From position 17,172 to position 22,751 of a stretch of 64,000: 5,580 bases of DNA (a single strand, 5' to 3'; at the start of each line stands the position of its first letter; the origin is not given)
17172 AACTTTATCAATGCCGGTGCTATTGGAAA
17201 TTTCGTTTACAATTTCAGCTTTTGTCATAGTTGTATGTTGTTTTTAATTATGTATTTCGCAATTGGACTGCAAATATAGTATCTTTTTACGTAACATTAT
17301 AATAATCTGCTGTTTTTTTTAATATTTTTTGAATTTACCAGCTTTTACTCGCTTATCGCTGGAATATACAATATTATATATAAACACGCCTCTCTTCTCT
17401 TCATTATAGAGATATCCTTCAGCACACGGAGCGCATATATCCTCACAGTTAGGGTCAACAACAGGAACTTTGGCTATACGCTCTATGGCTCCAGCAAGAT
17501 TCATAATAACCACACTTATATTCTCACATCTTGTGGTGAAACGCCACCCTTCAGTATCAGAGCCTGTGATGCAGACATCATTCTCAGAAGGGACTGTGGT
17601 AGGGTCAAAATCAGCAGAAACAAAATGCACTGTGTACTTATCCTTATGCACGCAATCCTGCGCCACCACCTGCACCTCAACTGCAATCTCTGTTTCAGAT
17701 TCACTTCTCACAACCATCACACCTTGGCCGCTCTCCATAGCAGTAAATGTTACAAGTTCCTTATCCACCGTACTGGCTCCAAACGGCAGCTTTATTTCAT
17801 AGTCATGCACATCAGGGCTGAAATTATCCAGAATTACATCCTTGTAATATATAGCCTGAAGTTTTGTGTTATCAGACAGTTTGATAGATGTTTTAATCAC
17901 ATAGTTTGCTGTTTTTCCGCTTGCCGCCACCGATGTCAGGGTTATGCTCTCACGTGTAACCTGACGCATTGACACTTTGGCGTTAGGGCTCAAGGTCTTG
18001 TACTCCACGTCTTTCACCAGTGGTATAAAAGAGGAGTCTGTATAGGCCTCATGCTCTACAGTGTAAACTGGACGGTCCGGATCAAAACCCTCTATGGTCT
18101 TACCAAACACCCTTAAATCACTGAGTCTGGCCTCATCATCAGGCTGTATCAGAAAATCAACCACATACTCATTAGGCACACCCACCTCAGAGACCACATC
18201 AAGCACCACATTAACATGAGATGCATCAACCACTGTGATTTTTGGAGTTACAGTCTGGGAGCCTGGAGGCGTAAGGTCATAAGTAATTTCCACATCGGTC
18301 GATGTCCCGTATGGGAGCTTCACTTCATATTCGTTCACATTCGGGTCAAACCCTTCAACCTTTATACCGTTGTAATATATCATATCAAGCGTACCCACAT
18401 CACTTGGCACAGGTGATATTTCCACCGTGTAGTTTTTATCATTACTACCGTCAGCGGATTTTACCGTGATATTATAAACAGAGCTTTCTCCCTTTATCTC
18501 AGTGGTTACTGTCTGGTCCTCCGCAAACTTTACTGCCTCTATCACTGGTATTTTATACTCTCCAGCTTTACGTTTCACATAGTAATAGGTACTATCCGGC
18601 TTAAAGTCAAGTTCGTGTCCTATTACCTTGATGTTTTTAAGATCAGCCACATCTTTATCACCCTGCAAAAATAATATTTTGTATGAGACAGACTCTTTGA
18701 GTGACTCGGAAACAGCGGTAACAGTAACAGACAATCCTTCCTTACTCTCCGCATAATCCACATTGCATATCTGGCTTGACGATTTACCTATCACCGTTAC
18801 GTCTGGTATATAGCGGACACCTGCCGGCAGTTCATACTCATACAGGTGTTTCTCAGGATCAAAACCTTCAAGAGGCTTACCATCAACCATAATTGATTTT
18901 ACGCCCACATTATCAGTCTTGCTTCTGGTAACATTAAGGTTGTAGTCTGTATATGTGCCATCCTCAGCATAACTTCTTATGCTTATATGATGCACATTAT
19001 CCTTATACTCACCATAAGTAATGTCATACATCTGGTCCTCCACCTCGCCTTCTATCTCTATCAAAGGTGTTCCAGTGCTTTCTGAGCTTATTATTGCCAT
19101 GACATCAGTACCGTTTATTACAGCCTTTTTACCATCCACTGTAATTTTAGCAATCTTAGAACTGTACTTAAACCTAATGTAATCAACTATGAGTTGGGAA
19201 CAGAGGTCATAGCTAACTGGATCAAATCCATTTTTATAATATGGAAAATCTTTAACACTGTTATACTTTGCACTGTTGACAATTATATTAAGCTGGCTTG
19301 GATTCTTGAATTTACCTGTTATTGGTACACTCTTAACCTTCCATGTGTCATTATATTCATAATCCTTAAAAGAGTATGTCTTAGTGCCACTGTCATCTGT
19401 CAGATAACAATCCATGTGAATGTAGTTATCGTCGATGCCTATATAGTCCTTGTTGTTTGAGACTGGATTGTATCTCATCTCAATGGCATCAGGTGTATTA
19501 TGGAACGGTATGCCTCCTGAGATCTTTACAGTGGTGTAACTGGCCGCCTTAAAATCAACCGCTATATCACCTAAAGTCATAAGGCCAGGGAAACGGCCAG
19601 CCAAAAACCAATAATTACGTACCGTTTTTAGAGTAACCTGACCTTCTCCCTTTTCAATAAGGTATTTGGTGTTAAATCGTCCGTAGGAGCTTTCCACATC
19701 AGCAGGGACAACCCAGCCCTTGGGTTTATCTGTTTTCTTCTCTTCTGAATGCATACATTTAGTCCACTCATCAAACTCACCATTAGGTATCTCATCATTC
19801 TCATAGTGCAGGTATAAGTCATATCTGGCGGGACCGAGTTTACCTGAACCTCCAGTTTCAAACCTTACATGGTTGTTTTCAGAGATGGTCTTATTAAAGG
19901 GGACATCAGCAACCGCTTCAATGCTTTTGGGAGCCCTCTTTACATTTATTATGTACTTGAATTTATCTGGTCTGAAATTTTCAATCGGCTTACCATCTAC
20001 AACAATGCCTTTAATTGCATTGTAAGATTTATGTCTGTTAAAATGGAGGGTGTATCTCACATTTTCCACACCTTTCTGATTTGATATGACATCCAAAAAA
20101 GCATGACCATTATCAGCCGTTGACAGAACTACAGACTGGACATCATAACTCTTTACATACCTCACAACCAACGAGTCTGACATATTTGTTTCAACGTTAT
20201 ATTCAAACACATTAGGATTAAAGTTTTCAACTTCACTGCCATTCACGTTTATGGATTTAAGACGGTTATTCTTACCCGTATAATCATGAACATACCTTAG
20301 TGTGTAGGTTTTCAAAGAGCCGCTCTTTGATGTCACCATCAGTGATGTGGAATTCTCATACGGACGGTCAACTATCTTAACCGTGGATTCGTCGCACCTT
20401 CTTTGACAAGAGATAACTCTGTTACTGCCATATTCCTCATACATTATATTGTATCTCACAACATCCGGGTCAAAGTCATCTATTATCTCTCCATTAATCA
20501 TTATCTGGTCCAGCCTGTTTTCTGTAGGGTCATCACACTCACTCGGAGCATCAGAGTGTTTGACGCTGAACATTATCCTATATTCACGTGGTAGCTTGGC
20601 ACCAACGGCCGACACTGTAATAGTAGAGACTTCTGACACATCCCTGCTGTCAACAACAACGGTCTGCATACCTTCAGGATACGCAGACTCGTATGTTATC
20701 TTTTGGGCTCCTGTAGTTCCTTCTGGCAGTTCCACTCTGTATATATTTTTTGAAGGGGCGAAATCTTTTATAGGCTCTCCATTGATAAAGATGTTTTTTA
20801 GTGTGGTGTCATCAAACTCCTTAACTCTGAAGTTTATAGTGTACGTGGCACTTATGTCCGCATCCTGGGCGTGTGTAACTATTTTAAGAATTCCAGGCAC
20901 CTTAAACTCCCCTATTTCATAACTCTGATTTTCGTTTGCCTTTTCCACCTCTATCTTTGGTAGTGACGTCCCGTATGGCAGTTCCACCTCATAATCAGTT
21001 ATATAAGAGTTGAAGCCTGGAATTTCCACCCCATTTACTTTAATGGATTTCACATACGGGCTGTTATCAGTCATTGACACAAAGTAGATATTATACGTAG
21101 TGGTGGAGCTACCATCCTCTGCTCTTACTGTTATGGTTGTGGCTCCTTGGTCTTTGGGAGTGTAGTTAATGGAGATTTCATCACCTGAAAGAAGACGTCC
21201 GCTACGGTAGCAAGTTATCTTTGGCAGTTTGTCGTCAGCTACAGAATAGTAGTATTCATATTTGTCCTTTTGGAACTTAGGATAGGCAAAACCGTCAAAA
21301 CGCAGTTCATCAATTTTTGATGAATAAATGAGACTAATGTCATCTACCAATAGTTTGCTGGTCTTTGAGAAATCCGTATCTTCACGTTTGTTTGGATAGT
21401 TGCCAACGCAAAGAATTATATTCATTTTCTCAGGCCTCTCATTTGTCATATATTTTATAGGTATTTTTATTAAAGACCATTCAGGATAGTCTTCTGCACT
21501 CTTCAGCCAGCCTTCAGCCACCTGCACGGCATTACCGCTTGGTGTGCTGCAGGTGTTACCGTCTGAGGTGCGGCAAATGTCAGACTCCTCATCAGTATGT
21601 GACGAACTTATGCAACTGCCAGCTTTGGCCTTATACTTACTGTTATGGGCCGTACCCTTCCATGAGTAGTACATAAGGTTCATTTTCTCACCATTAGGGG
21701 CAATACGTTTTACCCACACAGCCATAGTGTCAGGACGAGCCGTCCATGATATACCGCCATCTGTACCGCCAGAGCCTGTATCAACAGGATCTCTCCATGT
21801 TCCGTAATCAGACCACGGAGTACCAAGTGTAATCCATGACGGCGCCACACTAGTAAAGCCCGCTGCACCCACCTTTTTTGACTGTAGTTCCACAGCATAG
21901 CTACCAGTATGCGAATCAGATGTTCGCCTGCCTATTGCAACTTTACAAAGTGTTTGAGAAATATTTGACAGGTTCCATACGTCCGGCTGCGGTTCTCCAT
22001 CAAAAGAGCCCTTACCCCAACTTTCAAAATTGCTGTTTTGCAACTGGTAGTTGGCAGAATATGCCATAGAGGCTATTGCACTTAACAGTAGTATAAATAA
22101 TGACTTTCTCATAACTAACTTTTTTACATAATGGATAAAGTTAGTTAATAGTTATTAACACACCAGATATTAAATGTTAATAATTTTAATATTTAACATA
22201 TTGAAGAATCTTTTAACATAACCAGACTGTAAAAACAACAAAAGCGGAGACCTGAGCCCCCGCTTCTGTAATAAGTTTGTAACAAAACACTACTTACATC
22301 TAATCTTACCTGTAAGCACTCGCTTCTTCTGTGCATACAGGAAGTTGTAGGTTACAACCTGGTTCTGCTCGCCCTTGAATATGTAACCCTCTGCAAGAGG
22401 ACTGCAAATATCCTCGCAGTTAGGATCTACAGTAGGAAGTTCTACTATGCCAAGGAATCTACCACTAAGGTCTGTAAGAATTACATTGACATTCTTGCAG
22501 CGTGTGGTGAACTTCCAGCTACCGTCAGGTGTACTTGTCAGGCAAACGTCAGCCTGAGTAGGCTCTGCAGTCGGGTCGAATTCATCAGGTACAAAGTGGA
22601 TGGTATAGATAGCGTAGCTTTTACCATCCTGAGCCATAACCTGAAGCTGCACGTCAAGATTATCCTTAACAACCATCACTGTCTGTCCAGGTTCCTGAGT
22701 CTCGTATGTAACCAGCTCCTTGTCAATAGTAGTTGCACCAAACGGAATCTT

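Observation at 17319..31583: Tandem pair of giant paralogous PCMD / cadherin-like repeat surface proteins (14.1 kb of coding sequence)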

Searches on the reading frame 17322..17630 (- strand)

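Call 10: search_protein_families(library=pfam, proteins=[window:17322-17630:-], max_evalue=10)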
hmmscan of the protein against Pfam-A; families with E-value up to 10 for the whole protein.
window:17322-17630:- (103 aa): 0 families

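Call 11: search_protein_families(library=ncbifam, proteins=[window:17322-17630:-], max_evalue=10)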
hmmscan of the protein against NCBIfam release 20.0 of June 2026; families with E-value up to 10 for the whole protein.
window:17322-17630:- (103 aa): 1 family
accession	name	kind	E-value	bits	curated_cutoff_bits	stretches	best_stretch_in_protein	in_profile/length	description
NF052285.1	GABA_TF_GabR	exception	0.18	10.6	600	1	70-93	49-72/456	MocR-like transcriptional regulator GabR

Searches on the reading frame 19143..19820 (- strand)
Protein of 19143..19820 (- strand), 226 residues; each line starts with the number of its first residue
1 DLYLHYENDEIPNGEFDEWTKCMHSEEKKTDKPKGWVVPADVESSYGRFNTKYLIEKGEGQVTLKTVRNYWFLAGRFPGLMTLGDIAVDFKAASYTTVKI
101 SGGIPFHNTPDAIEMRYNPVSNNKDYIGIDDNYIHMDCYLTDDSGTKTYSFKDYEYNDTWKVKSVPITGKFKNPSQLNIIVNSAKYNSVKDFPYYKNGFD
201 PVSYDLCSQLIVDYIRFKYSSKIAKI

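Call 10: search_protein_families(library=pfam, proteins=[window:19143-19820:-], max_evalue=10)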
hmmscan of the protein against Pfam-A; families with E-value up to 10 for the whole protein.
window:19143-19820:- (226 aa): 2 families
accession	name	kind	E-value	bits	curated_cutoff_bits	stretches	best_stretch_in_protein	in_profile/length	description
PF08063.17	Zn_ribbon_PADR1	-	0.16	12.2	25.1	1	13-27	23-37/42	PADR1 domain, zinc ribbon fold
PF01447.24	Peptidase_M4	-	0.17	12.8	22.4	1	132-206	17-90/145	Thermolysin metallopeptidase, catalytic domain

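Call 11: search_protein_families(library=ncbifam, proteins=[window:19143-19820:-], max_evalue=10)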
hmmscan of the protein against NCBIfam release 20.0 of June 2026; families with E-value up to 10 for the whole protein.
window:19143-19820:- (226 aa): 0 families

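Call 25: search_solved_structures(query=window:19143-19820:-, max_evalue=10)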
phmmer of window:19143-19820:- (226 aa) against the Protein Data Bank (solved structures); distinct sequences matched with E-value up to 10: 0.

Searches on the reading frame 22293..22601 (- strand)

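Call 10: search_protein_families(library=pfam, proteins=[window:22293-22601:-], max_evalue=10)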
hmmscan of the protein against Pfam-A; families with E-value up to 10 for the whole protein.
window:22293-22601:- (103 aa): 1 family
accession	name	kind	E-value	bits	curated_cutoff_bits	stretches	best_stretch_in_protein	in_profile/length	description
PF12165.13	Alfin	-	0.02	15.2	21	1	7-42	26-61/127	Alfin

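Call 11: search_protein_families(library=ncbifam, proteins=[window:22293-22601:-], max_evalue=10)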
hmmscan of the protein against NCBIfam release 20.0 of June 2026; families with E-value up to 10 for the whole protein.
window:22293-22601:- (103 aa): 0 families
